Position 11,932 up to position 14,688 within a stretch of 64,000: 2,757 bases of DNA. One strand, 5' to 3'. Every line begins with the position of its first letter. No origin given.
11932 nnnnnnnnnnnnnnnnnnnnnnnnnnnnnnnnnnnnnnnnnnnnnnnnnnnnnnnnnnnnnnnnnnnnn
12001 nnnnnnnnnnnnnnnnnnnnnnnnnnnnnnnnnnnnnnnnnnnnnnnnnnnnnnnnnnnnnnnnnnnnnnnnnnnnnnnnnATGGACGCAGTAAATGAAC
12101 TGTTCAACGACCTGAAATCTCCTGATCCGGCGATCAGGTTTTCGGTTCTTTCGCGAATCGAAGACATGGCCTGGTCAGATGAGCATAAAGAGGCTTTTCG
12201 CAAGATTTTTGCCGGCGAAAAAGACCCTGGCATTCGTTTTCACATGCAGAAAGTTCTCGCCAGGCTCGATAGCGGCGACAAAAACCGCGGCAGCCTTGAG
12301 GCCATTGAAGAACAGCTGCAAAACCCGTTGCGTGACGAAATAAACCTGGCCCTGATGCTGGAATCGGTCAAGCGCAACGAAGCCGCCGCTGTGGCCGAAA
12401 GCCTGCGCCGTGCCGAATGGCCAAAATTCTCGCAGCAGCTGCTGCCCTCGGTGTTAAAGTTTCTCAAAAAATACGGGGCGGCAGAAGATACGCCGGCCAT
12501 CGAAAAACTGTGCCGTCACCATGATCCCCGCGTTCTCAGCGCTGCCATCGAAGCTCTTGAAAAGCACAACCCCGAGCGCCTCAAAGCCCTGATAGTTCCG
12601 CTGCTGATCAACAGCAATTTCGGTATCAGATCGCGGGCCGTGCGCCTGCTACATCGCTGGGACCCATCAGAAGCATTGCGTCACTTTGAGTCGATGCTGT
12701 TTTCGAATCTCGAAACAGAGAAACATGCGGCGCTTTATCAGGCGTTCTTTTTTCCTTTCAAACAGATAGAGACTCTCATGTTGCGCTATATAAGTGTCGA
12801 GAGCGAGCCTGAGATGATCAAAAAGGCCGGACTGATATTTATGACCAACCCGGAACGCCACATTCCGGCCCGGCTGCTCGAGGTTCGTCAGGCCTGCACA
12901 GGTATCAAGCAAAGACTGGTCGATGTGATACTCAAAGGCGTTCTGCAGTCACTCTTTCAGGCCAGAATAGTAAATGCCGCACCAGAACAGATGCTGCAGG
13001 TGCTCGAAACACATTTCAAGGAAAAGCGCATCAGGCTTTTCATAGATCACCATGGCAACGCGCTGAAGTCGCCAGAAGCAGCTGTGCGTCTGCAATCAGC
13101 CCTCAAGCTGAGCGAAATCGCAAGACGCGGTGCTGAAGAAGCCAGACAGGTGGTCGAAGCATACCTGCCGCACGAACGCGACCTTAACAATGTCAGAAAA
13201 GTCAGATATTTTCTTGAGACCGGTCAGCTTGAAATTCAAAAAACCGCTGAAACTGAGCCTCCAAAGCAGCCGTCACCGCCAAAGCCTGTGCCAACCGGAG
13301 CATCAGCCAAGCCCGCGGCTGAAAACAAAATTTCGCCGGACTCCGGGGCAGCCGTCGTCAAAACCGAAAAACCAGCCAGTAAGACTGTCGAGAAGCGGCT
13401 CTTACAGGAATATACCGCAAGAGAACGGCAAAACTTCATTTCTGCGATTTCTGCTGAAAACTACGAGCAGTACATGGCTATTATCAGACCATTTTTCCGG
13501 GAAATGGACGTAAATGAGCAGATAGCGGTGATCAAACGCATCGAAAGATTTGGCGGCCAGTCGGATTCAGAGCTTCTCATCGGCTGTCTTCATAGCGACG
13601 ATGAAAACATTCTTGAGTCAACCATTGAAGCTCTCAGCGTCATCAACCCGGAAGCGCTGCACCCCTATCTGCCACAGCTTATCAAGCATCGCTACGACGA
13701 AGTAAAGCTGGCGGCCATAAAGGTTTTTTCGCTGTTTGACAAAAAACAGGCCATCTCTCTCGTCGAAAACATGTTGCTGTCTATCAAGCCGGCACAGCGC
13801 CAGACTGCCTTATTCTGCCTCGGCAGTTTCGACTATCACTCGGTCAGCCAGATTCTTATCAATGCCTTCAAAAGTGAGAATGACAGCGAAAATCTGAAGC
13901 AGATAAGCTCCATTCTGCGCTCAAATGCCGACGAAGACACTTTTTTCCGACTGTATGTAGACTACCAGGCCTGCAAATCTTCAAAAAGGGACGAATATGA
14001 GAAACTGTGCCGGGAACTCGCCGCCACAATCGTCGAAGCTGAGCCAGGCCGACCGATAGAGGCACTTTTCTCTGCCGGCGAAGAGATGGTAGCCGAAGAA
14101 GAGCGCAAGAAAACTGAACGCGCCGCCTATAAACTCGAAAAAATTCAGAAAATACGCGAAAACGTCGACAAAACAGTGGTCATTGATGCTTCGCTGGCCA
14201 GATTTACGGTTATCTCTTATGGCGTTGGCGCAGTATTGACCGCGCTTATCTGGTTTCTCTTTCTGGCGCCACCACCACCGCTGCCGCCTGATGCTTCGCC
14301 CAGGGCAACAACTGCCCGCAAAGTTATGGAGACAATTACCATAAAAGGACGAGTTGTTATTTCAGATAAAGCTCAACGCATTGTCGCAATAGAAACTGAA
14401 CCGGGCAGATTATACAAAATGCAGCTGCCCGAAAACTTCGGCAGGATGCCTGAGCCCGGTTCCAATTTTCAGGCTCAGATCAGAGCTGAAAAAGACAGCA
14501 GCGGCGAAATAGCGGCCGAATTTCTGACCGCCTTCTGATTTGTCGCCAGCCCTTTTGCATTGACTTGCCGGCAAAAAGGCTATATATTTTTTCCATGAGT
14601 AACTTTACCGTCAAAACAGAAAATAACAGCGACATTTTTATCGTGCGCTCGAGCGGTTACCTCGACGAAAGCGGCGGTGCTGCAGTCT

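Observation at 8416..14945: Co-directional gene string of poorly characterised domain proteins (lipoprotein, TPR-TerB, YbjN-like, secreted protein, HEAT-TM protein, STAS) ending at a solitary flagellin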

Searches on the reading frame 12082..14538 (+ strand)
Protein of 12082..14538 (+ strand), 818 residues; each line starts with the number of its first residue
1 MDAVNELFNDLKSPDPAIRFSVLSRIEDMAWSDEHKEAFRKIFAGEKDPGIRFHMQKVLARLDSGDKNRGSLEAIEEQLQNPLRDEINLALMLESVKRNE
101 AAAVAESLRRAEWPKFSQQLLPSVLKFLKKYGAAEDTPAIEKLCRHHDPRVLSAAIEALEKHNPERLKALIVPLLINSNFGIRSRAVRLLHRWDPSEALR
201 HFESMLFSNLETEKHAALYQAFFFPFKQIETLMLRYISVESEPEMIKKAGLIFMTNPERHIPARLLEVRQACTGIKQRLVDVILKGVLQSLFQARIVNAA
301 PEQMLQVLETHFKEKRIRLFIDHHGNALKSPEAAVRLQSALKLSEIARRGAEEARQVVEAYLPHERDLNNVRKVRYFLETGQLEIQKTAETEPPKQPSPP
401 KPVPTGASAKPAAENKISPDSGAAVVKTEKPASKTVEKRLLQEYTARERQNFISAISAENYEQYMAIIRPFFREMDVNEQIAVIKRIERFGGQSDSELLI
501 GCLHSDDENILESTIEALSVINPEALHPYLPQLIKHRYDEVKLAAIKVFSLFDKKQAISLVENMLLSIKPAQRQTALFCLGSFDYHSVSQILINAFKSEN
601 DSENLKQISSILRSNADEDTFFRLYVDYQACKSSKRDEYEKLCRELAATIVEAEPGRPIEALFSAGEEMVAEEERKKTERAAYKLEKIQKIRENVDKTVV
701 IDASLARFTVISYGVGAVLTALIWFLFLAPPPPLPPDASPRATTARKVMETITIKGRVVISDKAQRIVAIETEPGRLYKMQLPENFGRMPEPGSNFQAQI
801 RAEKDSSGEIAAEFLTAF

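Call 3: search_protein_families(library=pfam, proteins=[window:12082-14538:+], max_evalue=0.1)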
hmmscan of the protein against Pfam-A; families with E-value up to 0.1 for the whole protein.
window:12082-14538:+ (818 aa): 4 families
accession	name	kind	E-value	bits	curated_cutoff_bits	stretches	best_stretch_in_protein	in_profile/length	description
PF13646.12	HEAT_2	-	2.1e-21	76.4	27.7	2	530-603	5-78/88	HEAT repeats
PF02985.28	HEAT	-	3.2e-09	36.6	23.5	0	138-159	3-24/31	HEAT repeat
PF13513.12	HEAT_EZ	-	0.0083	17.1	27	0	149-190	1-52/55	HEAT-like repeat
PF00613.26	PI3Ka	-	0.014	15.3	31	0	499-550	83-134/185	Phosphoinositide 3-kinase family, accessory domain (PIK domain)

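Call 10: find_encoding_contigs(protein=window:12082-14538:+, flank=10000, max_places=6)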
Protein window:12082-14538:+ (818 aa): 4 contigs read that carry it; 3 places shown.
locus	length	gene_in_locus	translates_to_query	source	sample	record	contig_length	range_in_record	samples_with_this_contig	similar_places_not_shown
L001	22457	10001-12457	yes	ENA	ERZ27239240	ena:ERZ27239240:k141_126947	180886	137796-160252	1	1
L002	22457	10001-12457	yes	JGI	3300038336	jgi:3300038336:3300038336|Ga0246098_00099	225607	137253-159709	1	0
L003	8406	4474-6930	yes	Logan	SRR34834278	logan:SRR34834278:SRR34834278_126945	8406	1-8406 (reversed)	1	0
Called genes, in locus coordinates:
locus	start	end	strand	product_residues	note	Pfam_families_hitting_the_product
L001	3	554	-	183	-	-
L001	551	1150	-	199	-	-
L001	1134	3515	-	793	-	-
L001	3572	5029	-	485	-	PF00515:TPR_1 (faint), PF07719:TPR_2 (faint), PF12895:ANAPC3 (faint), PF13428:TPR_14 (faint), PF14559:TPR_19 (faint)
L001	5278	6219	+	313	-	PF01116:F_bP_aldolase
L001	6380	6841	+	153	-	-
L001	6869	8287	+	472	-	PF00515:TPR_1 (faint), PF07719:TPR_2 (faint), PF13181:TPR_8 (faint), PF13424:TPR_12 (faint), PF13432:TPR_16 (weak), PF13414:TPR_11 (faint), PF13431:TPR_17 (faint), PF05099:TerB (faint)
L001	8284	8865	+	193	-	-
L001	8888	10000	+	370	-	-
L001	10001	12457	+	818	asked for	PF02985:HEAT (faint), PF13646:HEAT_2 (faint)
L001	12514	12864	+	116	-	PF01740:STAS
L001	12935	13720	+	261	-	PF00669:Flagellin_N, PF00700:Flagellin_C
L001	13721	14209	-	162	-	-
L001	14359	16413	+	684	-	-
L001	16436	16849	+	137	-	-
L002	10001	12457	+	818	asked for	PF02985:HEAT (faint), PF13646:HEAT_2 (faint)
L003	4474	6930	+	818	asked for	PF02985:HEAT (faint), PF13646:HEAT_2 (faint)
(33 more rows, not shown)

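Call 11: find_homologous_proteins(query=window:12082-14538:+, max_evalue=0.001)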
Query window:12082-14538:+ (818 aa): 82 proteins with E <= 0.001 among 8000 candidates.
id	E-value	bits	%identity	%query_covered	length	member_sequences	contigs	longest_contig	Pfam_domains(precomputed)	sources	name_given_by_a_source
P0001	0.0e+0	1795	100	100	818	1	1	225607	PF02985.29,PF13646.13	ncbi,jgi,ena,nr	ncbi:MAG: hypothetical protein CVV42_03290 [Candidatus Riflebacteria bacterium HGW-Riflebacteria-2]|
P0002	0.0e+0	1528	85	100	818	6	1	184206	PF02985.29,PF13646.13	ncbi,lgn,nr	ncbi:MAG: hypothetical protein GQF41_3239 [Candidatus Rifleibacterium amylolyticum]|nr:MAG: hypothet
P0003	0.0e+0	1526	85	100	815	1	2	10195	PF13646.13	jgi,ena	-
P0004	0.0e+0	1497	84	100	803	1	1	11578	PF02985.29,PF13646.13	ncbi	-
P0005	0.0e+0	1494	82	100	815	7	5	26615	PF02985.29,PF13646.13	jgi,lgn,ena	-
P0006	0.0e+0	1484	82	100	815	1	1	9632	PF02985.29,PF13646.13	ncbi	-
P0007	0.0e+0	1374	76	100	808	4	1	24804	PF02985.29,PF13646.13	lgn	-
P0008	0.0e+0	1352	76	100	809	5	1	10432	PF02985.29,PF13646.13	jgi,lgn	jgi:HEAT repeat protein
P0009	0.0e+0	1335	75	100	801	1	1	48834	PF02985.29,PF13646.13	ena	-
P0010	0.0e+0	1325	75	100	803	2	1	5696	PF02985.29,PF13646.13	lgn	-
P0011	0.0e+0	1320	73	100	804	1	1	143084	PF02985.29,PF13646.13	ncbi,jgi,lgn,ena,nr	ncbi:MAG: HEAT repeat domain-containing protein [Candidatus Riflebacteria bacterium]|nr:HEAT repeat 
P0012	1.4e-279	948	55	100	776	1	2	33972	PF02985.29,PF13646.13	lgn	-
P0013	1.2e-277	941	56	100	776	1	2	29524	PF02985.29,PF13646.13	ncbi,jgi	jgi:HEAT repeat protein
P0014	1.0e-274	932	54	100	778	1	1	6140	PF02985.29,PF13646.13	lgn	-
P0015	4.2e-274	930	53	100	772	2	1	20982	PF02985.29,PF13646.13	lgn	-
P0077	5.6e-108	380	42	42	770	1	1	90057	PF02985.29,PF13646.13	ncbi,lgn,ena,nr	ncbi:MAG: HEAT repeat domain-containing protein [Candidatus Riflebacteria bacterium]|nr:HEAT repeat 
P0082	2.3e-48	183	33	32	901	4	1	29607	PF13646.13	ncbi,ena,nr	ncbi:MAG TPA: hypothetical protein DCG57_21280 [Candidatus Riflebacteria bacterium]|nr:hypothetical 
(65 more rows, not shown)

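Call 14: find_related_loci(query=A1, collection=genome_contigs, flank=10000)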
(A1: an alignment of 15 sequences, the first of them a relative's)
Query A1 (818 aa) in genome_contigs; peptide patterns used: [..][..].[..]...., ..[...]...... (x = any residue, [..] = any of these).
345 stretches matched a pattern; 56 encode a relative of the query (tblastn E <= 1e-3); 56 distinct loci.
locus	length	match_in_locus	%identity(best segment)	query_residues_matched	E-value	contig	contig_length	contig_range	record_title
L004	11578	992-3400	84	1-818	0e+0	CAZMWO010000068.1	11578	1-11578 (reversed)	MAG TPA_asm: uncultured bacterium isolate SRP192927_co6_749 genome assembly, contig: NODE_13959_length_11578_cov_4.59324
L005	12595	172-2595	77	1-818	0e+0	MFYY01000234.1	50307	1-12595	MAG: Candidatus Riflebacteria bacterium GWC2_50_8 gwc2_scaffold_714, whole genome shotgun sequence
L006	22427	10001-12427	76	1-818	0e+0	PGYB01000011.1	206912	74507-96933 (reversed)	MAG: Candidatus Riflebacteria bacterium HGW-Riflebacteria-1 bjp_ig2103_scaffold_74, whole genome shotgun sequence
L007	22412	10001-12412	73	1-818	0e+0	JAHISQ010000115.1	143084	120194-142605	MAG: Candidatus Riflebacteria bacterium isolate MM_PC_MetaG.mb.182 MM_PC_MetaG.mb.182_k141_1211844, whole genome shotgun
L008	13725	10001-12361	54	1-818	0e+0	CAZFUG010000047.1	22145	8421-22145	MAG TPA_asm: uncultured bacterium isolate binchicken_co115_14 genome assembly, contig: NODE_3830_length_22145_cov_5.5528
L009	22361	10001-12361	54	1-818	0e+0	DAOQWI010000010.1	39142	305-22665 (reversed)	MAG TPA_asm: Candidatus Ozemobacteraceae bacterium isolate AMR_MDS_1066 NODE_1195_length_39142_cov_7.957045, whole genom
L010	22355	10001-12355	54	1-818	0e+0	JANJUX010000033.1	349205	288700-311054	MAG: Candidatus Riflebacteria bacterium isolate RXS2_metabat.bin.35 RXS2_k141_208577, whole genome shotgun sequence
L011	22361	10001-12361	53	1-818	0e+0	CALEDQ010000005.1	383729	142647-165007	MAG TPA_asm: uncultured bacterium isolate SRR3330203_bin.17_CONCOCT_v1.1_MAG genome assembly, contig: ERZ724088.15, whol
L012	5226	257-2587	52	1-818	0e+0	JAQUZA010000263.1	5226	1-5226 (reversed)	MAG: Candidatus Riflebacteria bacterium isolate STD2_25 NODE_69554_length_5226_cov_3.682879_Sandtown_D2, whole genome sh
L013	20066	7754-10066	52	1-818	0e+0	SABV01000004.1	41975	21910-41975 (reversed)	MAG: Erysipelotrichia bacterium isolate INTA.CYC.134 contig-100_633, whole genome shotgun sequence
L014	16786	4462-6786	53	1-818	0e+0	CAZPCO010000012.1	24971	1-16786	MAG TPA_asm: uncultured bacterium isolate binchicken_co117_419 genome assembly, contig: NODE_3761_length_24971_cov_4.921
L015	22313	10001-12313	49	1-818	0e+0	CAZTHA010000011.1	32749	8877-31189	MAG TPA_asm: uncultured bacterium isolate binchicken_co108_60 genome assembly, contig: NODE_2628_length_32749_cov_6.3200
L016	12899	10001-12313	50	1-818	0e+0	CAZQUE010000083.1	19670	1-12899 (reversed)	MAG TPA_asm: uncultured bacterium isolate SRP304446_co1_153 genome assembly, contig: NODE_1925_length_19670_cov_13.57578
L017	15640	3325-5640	49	1-818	0e+0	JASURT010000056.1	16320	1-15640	MAG: Candidatus Ozemobacter sp. isolate DJKA78_ANT-KO_bin.22 scaffold_866, whole genome shotgun sequence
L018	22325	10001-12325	53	1-818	0e+0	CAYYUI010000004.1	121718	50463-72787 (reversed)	MAG TPA_asm: uncultured bacterium isolate SRP192927_co1_848 genome assembly, contig: NODE_82_length_121718_cov_12.585083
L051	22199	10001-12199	40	7-785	4e-78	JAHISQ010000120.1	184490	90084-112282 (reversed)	MAG: Candidatus Riflebacteria bacterium isolate MM_PC_MetaG.mb.182 MM_PC_MetaG.mb.182_k141_1235875, whole genome shotgun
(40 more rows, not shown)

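Call 23: search_protein_families(library=ncbifam, proteins=[window:12082-14538:+], max_evalue=0.01)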
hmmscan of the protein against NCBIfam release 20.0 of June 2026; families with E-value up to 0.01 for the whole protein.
window:12082-14538:+ (818 aa): 3 families
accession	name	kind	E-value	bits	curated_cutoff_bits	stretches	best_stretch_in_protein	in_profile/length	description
NF045915.1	PhycobilmeDegNblB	equivalog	0.00012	21.7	300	0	146-205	141-200/214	phycobilisome degradation protein NblB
NF058502.1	phyc_lyase_CpcE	equivalog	0.00053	19.6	330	0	511-600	133-222/260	C-phycocyanin alpha-cysteine-84 phycocyanobilin lyase subunit CpcE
TIGR02270.1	TIGR02270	subfamily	0.0014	17.8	206.8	0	128-277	110-257/410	TIGR02270 family protein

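Call 29: find_encoding_contigs(protein=P0077, flank=10000, max_places=2)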
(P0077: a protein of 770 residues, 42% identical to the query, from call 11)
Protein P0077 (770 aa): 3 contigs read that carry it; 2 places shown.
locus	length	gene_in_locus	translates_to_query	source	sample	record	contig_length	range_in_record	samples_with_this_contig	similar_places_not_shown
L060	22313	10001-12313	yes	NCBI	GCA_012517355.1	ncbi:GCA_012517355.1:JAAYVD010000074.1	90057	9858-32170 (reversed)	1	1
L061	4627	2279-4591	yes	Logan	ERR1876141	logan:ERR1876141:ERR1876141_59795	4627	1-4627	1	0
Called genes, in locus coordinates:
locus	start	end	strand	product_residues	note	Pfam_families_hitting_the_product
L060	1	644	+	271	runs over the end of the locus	PF00849:PseudoU_synth_2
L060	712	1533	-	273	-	PF06182:ABC2_membrane_6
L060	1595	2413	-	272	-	-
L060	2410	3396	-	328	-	PF00005:ABC_tran, PF13304:AAA_21, PF13732:DrrA1-3_C (faint)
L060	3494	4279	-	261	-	-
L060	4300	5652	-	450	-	PF00037:Fer4, PF12797:Fer4_2 (weak), PF12837:Fer4_6, PF12838:Fer4_7, PF13187:Fer4_9, PF00037:Fer4, PF12797:Fer4_2 (weak), PF12837:Fer4_6 (weak), +5 more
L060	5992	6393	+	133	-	PF03733:YccF (faint)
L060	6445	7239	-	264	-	PF13489:Methyltransf_23, PF01209:Ubie_methyltran (weak), PF05175:MTS (weak), PF13847:Methyltransf_31, PF08241:Methyltransf_11, PF08242:Methyltransf_12, PF13649:Methyltransf_25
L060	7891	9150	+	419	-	PF00871:Acetate_kinase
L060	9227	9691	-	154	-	-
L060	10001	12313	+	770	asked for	PF02985:HEAT (faint), PF13646:HEAT_2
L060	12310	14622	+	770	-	-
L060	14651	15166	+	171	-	-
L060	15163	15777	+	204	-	PF07963:N_methyl (weak)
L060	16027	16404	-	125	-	-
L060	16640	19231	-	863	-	-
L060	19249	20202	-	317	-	PF13428:TPR_14 (faint), PF13432:TPR_16 (faint)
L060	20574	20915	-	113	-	PF02452:PemK_toxin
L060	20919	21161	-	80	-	-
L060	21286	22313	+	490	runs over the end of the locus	-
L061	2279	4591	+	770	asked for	PF02985:HEAT (faint), PF13646:HEAT_2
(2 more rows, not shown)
